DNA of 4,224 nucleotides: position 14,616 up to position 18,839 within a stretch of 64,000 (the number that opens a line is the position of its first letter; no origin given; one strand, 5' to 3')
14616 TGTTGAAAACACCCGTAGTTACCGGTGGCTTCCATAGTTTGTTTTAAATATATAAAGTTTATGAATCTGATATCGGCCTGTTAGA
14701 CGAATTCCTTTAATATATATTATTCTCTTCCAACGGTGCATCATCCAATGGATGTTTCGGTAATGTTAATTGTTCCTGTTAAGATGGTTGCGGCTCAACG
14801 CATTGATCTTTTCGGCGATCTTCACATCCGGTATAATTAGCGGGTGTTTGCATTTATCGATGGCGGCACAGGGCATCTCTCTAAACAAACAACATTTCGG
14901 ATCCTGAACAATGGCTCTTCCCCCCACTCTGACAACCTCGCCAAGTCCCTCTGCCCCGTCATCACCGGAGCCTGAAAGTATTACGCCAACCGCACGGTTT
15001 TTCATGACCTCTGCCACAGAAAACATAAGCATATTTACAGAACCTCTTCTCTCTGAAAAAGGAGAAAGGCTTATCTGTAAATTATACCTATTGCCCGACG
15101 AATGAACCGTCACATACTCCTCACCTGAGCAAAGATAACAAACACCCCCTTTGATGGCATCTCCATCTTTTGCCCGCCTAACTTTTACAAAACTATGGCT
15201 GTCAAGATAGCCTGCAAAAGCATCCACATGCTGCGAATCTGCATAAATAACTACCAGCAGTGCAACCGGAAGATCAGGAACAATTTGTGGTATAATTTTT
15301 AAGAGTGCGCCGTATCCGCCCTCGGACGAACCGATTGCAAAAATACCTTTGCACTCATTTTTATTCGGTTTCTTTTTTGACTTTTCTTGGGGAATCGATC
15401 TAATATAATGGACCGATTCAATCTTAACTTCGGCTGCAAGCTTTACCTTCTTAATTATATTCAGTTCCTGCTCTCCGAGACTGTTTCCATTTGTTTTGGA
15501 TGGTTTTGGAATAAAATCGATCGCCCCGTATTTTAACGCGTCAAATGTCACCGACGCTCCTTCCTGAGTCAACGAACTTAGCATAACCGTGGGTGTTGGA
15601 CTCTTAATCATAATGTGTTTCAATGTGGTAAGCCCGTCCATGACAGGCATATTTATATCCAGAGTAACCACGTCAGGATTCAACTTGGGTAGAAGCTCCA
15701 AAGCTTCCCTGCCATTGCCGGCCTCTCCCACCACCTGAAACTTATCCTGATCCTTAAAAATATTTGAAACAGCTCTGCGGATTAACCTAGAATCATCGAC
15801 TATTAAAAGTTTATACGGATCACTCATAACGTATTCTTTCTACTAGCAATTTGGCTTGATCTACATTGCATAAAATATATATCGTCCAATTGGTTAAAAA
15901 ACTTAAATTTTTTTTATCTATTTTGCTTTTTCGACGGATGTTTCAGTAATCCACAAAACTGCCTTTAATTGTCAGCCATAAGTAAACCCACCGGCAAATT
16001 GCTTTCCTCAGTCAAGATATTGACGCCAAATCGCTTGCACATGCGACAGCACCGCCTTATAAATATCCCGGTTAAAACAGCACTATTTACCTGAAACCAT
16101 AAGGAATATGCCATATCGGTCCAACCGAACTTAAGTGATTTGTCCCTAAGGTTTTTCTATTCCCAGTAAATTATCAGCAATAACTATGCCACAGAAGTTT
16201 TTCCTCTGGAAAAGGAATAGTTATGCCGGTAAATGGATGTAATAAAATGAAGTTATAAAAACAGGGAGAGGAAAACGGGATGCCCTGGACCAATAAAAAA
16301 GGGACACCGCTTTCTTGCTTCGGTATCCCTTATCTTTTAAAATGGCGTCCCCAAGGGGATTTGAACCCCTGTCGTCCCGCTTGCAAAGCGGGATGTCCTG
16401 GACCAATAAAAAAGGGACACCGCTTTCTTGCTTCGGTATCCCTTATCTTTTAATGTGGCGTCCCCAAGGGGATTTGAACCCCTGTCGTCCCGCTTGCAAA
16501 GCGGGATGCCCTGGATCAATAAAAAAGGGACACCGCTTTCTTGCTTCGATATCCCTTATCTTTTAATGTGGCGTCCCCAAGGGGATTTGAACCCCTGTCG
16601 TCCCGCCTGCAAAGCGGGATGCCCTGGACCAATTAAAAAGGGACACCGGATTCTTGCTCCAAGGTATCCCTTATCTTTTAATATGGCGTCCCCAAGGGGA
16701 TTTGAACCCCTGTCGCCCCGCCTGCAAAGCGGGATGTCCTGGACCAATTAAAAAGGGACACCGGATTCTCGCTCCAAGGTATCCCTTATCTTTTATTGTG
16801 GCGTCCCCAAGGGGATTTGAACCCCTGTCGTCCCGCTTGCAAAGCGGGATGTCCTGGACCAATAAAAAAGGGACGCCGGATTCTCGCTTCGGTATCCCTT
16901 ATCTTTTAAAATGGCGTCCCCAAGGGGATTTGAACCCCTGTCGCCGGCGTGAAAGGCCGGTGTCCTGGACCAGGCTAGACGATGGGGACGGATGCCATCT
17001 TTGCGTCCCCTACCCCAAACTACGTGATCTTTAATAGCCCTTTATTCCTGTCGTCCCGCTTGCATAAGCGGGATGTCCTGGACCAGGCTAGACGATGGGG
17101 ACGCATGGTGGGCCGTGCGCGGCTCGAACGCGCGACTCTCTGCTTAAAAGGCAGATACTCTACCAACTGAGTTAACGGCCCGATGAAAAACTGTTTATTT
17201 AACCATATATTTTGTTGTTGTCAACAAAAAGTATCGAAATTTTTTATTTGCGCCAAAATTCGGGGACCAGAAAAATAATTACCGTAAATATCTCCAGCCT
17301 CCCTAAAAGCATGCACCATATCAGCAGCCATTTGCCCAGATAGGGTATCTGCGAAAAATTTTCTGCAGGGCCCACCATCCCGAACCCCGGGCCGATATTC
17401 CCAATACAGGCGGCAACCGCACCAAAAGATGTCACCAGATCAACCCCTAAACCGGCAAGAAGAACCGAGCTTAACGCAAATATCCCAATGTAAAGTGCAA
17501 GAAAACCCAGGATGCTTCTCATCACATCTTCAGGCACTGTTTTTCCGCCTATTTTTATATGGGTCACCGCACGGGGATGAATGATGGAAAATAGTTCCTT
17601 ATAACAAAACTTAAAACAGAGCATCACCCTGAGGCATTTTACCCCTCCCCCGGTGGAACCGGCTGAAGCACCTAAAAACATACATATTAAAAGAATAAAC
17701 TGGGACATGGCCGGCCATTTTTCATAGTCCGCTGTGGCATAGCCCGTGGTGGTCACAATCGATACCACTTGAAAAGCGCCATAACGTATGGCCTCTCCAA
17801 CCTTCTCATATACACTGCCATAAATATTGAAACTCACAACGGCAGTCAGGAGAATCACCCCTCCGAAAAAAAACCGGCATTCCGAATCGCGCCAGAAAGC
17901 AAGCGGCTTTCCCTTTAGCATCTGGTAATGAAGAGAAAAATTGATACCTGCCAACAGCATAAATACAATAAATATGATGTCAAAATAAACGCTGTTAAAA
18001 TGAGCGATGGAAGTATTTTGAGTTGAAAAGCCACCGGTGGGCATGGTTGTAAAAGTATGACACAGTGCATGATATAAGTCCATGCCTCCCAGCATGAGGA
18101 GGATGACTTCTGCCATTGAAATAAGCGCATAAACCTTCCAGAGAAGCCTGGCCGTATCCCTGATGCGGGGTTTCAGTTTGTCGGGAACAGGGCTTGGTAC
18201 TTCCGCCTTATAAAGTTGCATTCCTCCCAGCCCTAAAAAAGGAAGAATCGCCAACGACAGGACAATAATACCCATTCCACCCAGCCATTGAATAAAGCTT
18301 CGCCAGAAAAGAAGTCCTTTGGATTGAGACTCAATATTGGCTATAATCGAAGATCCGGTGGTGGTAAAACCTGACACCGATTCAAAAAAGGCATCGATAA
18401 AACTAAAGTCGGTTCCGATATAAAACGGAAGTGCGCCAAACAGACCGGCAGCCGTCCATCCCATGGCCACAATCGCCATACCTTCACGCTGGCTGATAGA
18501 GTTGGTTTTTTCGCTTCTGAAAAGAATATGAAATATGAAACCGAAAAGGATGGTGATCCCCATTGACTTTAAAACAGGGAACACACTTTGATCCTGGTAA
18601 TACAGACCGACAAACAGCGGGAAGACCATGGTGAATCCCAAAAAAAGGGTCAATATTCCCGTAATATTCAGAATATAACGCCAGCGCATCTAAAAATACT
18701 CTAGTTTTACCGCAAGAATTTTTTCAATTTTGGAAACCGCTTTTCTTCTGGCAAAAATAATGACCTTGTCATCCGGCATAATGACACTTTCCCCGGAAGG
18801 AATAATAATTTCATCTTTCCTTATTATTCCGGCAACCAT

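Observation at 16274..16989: Tandem array of tRNA-shaped 76-nt units, each fused to an intrinsic-terminator hairpin, downstream of tRNA-Glu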

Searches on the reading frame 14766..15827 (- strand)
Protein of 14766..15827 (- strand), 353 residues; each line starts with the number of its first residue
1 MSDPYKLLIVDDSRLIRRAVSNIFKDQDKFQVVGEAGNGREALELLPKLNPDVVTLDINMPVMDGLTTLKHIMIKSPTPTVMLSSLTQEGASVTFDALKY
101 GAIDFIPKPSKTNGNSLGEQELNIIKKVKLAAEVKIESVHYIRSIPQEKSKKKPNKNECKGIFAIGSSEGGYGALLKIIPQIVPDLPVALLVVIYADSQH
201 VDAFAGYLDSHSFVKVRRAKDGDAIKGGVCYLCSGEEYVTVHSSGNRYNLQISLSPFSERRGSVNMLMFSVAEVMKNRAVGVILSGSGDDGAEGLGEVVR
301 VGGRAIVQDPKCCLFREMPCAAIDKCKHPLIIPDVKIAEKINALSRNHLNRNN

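Call 9: find_encoding_contigs(protein=window:14766-15827:-, flank=4000, max_places=10)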
Protein window:14766-15827:- (353 aa): 1 contig read that carries it; 1 place shown.
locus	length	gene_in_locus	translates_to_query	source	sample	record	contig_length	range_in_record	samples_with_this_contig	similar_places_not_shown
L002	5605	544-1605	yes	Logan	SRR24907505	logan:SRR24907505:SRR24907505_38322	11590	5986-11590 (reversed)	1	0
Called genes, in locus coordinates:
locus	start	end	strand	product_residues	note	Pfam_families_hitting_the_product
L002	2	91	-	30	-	?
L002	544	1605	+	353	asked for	PF00072:Response_reg, PF01339:CheB_methylest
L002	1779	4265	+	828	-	PF02743:dCache_1, PF22673:MCP-like_PDC_1, PF00672:HAMP, PF00015:MCPsignal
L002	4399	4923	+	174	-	PF01584:CheW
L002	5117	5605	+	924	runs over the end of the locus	PF01627:Hpt, PF02895:H-kinase_dim, PF02518:HATPase_c, PF01584:CheW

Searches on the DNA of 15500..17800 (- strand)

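Call 4: search_rna_families(source=window, start=15500, end=17800, threshold=evalue, max_evalue=1, show_alignments=4)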
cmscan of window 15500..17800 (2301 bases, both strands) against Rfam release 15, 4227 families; matches with E-value up to 1: 9.
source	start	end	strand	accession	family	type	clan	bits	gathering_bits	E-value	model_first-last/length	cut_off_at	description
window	17109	17181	-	RF00005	tRNA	Gene; tRNA;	CL00001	68.5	29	3e-14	1-71/71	no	tRNA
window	16915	16989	-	RF00005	tRNA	Gene; tRNA;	CL00001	61.9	29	1.9e-12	1-71/71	no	tRNA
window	16346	16418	-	RF00005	tRNA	Gene; tRNA;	CL00001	31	29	0.00063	1-71/71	no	tRNA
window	16802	16874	-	RF00005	tRNA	Gene; tRNA;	CL00001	31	29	0.00063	1-71/71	no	tRNA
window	16459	16531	-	RF00005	tRNA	Gene; tRNA;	CL00001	29.4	29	0.0016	1-71/71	no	tRNA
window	16572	16644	-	RF00005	tRNA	Gene; tRNA;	CL00001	26.5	29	0.011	1-71/71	no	tRNA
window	16687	16759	-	RF00005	tRNA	Gene; tRNA;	CL00001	25.8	29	0.017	1-71/71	no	tRNA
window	16914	16989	+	RF04354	Plastid-ycf2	Cis-reg;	-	22.5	65.7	0.15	1-75/75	no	Plastid-ycf2 5UTR RNA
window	16903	16978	-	RF00233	Tymo_tRNA-like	Cis-reg;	-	21.6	40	0.13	1-84/84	no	Tymovirus/Pomovirus/Furovirus tRNA-like 3' UTR element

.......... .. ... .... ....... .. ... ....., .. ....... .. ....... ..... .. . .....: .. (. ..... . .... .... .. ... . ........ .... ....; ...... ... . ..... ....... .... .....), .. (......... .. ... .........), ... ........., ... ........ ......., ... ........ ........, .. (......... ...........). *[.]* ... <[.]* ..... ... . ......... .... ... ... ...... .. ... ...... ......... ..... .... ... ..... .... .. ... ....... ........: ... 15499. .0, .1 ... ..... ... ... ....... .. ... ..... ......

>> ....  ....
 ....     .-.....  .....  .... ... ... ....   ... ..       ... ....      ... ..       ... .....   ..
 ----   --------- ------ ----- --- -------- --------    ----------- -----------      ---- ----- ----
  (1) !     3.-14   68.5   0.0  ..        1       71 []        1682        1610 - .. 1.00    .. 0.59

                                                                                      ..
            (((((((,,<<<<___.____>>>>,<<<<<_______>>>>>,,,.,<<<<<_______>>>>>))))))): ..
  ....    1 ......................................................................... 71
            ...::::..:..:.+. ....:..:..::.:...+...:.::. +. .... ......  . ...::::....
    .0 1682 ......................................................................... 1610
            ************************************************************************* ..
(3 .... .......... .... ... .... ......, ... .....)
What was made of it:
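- On tRNA-operon distal repeats of the tyrT/RtT type: No hit even at E<=1 (call 4).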

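Call 25: search_dna_similar(query=window:16799-16861:-, collection=phages, mode=distant, max_evalue=0.01)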
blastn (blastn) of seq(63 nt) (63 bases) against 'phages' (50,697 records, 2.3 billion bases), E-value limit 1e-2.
Records with a match: 2; places in all: 2; records where one place covers at least 80% of the query: 1.
Best place of each record, by identity: 80-90% 2.
By first word of the organism name: Phaeobacter 1; Microbacterium 1.
By host as written in the record: Phaeobacter inhibens DSM 17395 1; Microbacterium foliorum NRRL B-24224 1.
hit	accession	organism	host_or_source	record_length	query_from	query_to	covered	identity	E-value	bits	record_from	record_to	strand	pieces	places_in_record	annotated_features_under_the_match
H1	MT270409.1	Phaeobacter phage MD18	Phaeobacter inhibens DSM 17395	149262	2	52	81%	82.4%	3e-4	49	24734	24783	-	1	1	tRNA-Glu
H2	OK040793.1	Microbacterium phage Zooman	Microbacterium foliorum NRRL B-24224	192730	14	52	62%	84.6%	3e-3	45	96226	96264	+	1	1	163: tRNA-Ala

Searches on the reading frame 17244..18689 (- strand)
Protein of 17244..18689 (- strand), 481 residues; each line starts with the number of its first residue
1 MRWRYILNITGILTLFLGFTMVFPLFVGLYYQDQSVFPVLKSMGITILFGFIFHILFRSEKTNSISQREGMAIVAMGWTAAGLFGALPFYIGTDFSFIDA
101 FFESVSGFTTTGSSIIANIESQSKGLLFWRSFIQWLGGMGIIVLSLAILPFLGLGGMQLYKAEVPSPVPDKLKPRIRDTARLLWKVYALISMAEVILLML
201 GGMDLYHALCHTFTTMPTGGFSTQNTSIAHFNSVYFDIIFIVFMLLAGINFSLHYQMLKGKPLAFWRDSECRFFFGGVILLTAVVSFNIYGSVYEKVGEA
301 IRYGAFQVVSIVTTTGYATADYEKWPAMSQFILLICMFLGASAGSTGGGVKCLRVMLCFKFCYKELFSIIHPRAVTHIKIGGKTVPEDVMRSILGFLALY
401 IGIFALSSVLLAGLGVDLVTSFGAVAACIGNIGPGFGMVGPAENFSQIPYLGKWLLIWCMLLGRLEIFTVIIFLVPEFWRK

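Call 8: find_encoding_contigs(protein=window:17244-18689:-, flank=4000, max_places=10)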
Protein window:17244-18689:- (481 aa): 1 contig read that carries it; 1 place shown.
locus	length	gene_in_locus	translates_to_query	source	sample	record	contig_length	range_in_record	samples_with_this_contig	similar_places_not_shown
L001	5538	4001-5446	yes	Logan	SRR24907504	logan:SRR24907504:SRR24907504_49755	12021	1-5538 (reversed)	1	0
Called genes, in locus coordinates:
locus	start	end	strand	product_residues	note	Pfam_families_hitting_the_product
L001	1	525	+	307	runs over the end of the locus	PF08279:HTH_11, PF03099:BPL_LplA_LipB, PF02237:BPL_C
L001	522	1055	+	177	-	PF02632:BioY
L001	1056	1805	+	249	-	PF00005:ABC_tran, PF02463:SMC_N, PF13304:AAA_21 (weak)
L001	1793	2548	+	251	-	PF02361:CbiQ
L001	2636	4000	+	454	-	PF00070:Pyr_redox (faint), PF01488:Shikimate_DH (faint), PF02254:TrkA_N, PF02737:3HCDH_N (faint), PF03435:Sacchrp_dh_NADP (faint), PF02080:TrkA_C, PF02254:TrkA_N, PF02080:TrkA_C, +4 more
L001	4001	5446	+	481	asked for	PF02386:TrkH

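Call 54: find_homologous_proteins(query=window:17244-18689:-, max_evalue=1e-100)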
Query window:17244-18689:- (481 aa): 7843 proteins with E <= 1e-100 among 8000 candidates; the best 120 are listed.
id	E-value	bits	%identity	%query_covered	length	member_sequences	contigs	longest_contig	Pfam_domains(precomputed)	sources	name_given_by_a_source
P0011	0.0e+0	1074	100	100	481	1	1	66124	PF02386.23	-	-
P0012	2.2e-297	1005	92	100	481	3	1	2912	PF02386.23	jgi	-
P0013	5.5e-294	994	91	100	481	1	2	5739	PF02386.23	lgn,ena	-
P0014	8.4e-294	993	91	100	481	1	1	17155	PF02386.23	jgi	jgi:trk/ktr system potassium uptake protein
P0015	1.1e-293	993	91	100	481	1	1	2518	PF02386.23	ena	-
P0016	1.3e-293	993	91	100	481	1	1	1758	PF02386.23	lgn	-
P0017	1.3e-293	992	90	100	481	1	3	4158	PF02386.23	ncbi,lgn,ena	-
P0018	2.3e-293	992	90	100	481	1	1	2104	PF02386.23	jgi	-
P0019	2.3e-293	992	90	100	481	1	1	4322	PF02386.23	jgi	-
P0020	3.3e-292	988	90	100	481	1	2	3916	PF02386.23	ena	-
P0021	4.7e-292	987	92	100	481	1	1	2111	PF02386.23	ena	-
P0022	6.7e-292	987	90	100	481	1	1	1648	PF02386.23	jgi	-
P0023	1.5e-291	986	90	100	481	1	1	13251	PF02386.23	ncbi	-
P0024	1.8e-291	985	90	100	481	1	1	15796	PF02386.23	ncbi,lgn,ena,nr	ncbi:MAG: potassium transporter [Desulfobacteraceae bacterium 4572_123]|nr:MAG: potassium transporte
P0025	4.0e-291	984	90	100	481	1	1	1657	PF02386.23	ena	-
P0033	2.0e-286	969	88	100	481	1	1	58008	PF02386.23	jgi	-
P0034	8.3e-285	964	88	100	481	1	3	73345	PF02386.23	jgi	-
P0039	4.3e-271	918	83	100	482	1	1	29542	PF02386.23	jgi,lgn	-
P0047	3.5e-262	889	80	100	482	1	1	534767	PF02386.23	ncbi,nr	ncbi:MAG: trk system potassium uptake protein [Desulfobacteraceae bacterium Eth-SRB1]|nr:MAG: trk sy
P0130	1.1e-256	871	80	100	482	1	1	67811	PF02386.23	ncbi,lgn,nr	ncbi:MAG: TrkH family potassium uptake protein [Desulfobacterales bacterium]|nr:TrkH family potassiu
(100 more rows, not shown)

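Call 55: find_encoding_contigs(protein=P0047, flank=3500, max_places=2)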
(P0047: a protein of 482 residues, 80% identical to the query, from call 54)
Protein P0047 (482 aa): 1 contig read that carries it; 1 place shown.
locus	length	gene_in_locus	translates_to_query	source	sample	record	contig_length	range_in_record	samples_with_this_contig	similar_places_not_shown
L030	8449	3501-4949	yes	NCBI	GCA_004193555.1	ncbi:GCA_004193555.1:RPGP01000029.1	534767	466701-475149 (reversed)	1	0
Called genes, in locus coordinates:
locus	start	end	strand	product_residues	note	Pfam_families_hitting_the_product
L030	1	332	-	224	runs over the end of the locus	-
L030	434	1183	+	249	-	PF00005:ABC_tran, PF02463:SMC_N (faint), PF13304:AAA_21 (faint)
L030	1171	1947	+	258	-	PF02361:CbiQ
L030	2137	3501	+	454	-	PF01488:Shikimate_DH (faint), PF02254:TrkA_N, PF03807:F420_oxidored (faint), PF13460:NAD_binding_10 (faint), PF02080:TrkA_C, PF02254:TrkA_N, PF13241:NAD_binding_7 (weak), PF02080:TrkA_C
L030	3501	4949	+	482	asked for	PF02386:TrkH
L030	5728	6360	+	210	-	PF01618:MotA_ExbB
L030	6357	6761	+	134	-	PF02472:ExbD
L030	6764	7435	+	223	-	PF03544:TonB_C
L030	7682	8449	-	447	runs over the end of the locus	PF13660:DUF4147, PF05161:MOFRL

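Call 56: find_encoding_contigs(protein=P0034, flank=3500, max_places=3)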
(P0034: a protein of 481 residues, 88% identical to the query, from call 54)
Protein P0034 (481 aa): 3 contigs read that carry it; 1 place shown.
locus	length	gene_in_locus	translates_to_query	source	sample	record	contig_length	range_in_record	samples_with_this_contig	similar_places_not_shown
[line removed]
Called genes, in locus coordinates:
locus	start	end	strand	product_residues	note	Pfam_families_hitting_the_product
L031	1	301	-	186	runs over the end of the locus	PF10646:Germane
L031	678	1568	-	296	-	PF00586:AIRS, PF02769:AIRS_C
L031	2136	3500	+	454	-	PF00070:Pyr_redox (faint), PF01210:NAD_Gly3P_dh_N (faint), PF01262:AlaDh_PNT_C (faint), PF01488:Shikimate_DH (faint), PF02254:TrkA_N, PF02080:TrkA_C, PF02254:TrkA_N, PF02080:TrkA_C, +7 more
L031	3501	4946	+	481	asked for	PF02386:TrkH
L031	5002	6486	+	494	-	PF08447:PAS_3 (weak), PF13426:PAS_9 (weak), PF00512:HisKA, PF02518:HATPase_c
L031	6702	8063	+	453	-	PF00072:Response_reg, PF00158:Sigma54_activat, PF14532:Sigma54_activ_2, PF07728:AAA_5 (weak), PF25601:AAA_lid_14, PF02954:HTH_8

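Call 57: find_encoding_contigs(protein=P0033, flank=3500, max_places=2)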
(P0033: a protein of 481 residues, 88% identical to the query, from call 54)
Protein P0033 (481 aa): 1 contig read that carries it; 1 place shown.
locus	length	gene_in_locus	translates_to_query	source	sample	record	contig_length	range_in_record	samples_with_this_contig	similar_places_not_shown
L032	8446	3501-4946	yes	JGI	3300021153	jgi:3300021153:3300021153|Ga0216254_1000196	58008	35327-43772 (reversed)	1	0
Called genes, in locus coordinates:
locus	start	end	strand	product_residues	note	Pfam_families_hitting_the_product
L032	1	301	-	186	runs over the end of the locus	PF10646:Germane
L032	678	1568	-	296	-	PF00586:AIRS, PF02769:AIRS_C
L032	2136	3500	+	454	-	PF00070:Pyr_redox (faint), PF01210:NAD_Gly3P_dh_N (faint), PF01262:AlaDh_PNT_C (faint), PF01488:Shikimate_DH (faint), PF02254:TrkA_N, PF02080:TrkA_C, PF02254:TrkA_N, PF02080:TrkA_C, +7 more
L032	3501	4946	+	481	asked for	PF02386:TrkH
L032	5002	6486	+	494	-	PF08447:PAS_3 (weak), PF13426:PAS_9 (weak), PF00512:HisKA, PF02518:HATPase_c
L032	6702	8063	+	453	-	PF00072:Response_reg, PF00158:Sigma54_activat, PF14532:Sigma54_activ_2, PF07728:AAA_5 (weak), PF25601:AAA_lid_14, PF02954:HTH_8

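Call 60: find_encoding_contigs(protein=P0024, flank=2500, max_places=2)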
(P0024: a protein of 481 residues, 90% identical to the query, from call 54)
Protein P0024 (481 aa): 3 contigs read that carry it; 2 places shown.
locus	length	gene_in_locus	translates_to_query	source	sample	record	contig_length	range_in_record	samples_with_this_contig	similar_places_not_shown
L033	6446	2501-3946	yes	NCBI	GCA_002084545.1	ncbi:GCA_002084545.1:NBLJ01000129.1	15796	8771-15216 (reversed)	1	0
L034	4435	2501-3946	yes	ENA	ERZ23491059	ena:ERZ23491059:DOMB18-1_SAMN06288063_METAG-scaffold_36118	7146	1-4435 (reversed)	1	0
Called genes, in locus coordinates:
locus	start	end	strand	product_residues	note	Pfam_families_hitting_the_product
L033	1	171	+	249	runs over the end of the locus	PF00005:ABC_tran, PF02463:SMC_N, PF20720:nSTAND3 (faint), PF13304:AAA_21 (weak)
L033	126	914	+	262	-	PF02361:CbiQ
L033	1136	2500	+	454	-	PF00070:Pyr_redox (faint), PF01210:NAD_Gly3P_dh_N (faint), PF01262:AlaDh_PNT_C (faint), PF02254:TrkA_N, PF07992:Pyr_redox_2 (weak), PF02080:TrkA_C, PF02254:TrkA_N, PF02080:TrkA_C, +10 more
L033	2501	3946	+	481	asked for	PF02386:TrkH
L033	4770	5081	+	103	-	PF07238:PilZ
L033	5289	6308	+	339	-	PF00497:SBP_bac_3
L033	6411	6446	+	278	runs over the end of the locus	PF00528:BPD_transp_1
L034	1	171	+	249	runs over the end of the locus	PF00005:ABC_tran, PF02463:SMC_N, PF20720:nSTAND3 (faint), PF13304:AAA_21 (weak)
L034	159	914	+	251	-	PF02361:CbiQ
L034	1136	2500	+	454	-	PF00070:Pyr_redox (faint), PF01210:NAD_Gly3P_dh_N (faint), PF01262:AlaDh_PNT_C (faint), PF02254:TrkA_N, PF07992:Pyr_redox_2 (weak), PF02080:TrkA_C, PF02254:TrkA_N, PF02080:TrkA_C, +10 more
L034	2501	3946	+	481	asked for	PF02386:TrkH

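Call 61: find_encoding_contigs(protein=P0039, flank=2500, max_places=2)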
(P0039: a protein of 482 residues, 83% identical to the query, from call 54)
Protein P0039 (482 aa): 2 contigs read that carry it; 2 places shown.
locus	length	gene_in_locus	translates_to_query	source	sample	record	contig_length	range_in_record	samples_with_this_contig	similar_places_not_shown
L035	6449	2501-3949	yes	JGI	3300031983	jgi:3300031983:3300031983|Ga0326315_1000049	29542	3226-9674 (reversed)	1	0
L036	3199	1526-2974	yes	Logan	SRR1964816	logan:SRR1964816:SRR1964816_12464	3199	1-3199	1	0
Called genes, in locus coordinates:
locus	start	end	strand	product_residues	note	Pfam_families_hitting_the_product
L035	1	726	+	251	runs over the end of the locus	PF02361:CbiQ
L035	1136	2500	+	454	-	PF00070:Pyr_redox (faint), PF01210:NAD_Gly3P_dh_N (faint), PF01262:AlaDh_PNT_C (faint), PF02254:TrkA_N, PF07992:Pyr_redox_2 (weak), PF02080:TrkA_C, PF02254:TrkA_N, PF02080:TrkA_C, +6 more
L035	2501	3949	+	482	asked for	PF02386:TrkH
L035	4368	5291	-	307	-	PF00535:Glycos_transf_2, PF13641:Glyco_tranf_2_3, PF13632:Glyco_trans_2_3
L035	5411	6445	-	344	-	PF00535:Glycos_transf_2, PF10111:Glyco_tranf_2_2, PF13641:Glyco_tranf_2_3, PF13632:Glyco_trans_2_3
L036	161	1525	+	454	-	PF00070:Pyr_redox (faint), PF01210:NAD_Gly3P_dh_N (faint), PF01262:AlaDh_PNT_C (faint), PF02254:TrkA_N, PF07992:Pyr_redox_2 (weak), PF02080:TrkA_C, PF02254:TrkA_N, PF02080:TrkA_C, +7 more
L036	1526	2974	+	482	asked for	PF02386:TrkH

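Call 62: find_encoding_contigs(protein=P0130, flank=2500, max_places=2)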
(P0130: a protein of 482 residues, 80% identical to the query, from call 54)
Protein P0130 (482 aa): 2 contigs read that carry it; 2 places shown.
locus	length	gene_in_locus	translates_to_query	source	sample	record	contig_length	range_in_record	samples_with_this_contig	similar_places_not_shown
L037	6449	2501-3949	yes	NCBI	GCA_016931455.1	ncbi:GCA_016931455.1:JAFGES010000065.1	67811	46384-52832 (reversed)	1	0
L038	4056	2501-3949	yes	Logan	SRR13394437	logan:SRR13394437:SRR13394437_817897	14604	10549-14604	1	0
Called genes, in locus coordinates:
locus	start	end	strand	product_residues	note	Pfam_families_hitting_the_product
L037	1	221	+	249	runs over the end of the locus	PF00005:ABC_tran, PF02463:SMC_N, PF13304:AAA_21 (weak)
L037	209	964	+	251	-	PF02361:CbiQ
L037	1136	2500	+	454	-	PF00070:Pyr_redox (faint), PF01262:AlaDh_PNT_C (faint), PF01488:Shikimate_DH (faint), PF01494:FAD_binding_3 (faint), PF02254:TrkA_N, PF02080:TrkA_C (weak), PF02254:TrkA_N, PF02080:TrkA_C, +6 more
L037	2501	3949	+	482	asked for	PF02386:TrkH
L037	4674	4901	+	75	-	PF09720:Unstab_antitox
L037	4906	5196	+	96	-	PF05016:ParE_toxin (weak)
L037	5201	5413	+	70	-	-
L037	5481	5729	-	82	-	-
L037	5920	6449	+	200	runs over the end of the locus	PF04140:ICMT, PF04191:PEMT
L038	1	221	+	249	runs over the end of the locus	PF00005:ABC_tran, PF02463:SMC_N, PF13304:AAA_21 (weak)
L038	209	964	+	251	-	PF02361:CbiQ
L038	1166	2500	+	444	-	PF02254:TrkA_N, PF13241:NAD_binding_7 (faint), PF02080:TrkA_C (weak), PF02254:TrkA_N, PF02080:TrkA_C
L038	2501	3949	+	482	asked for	PF02386:TrkH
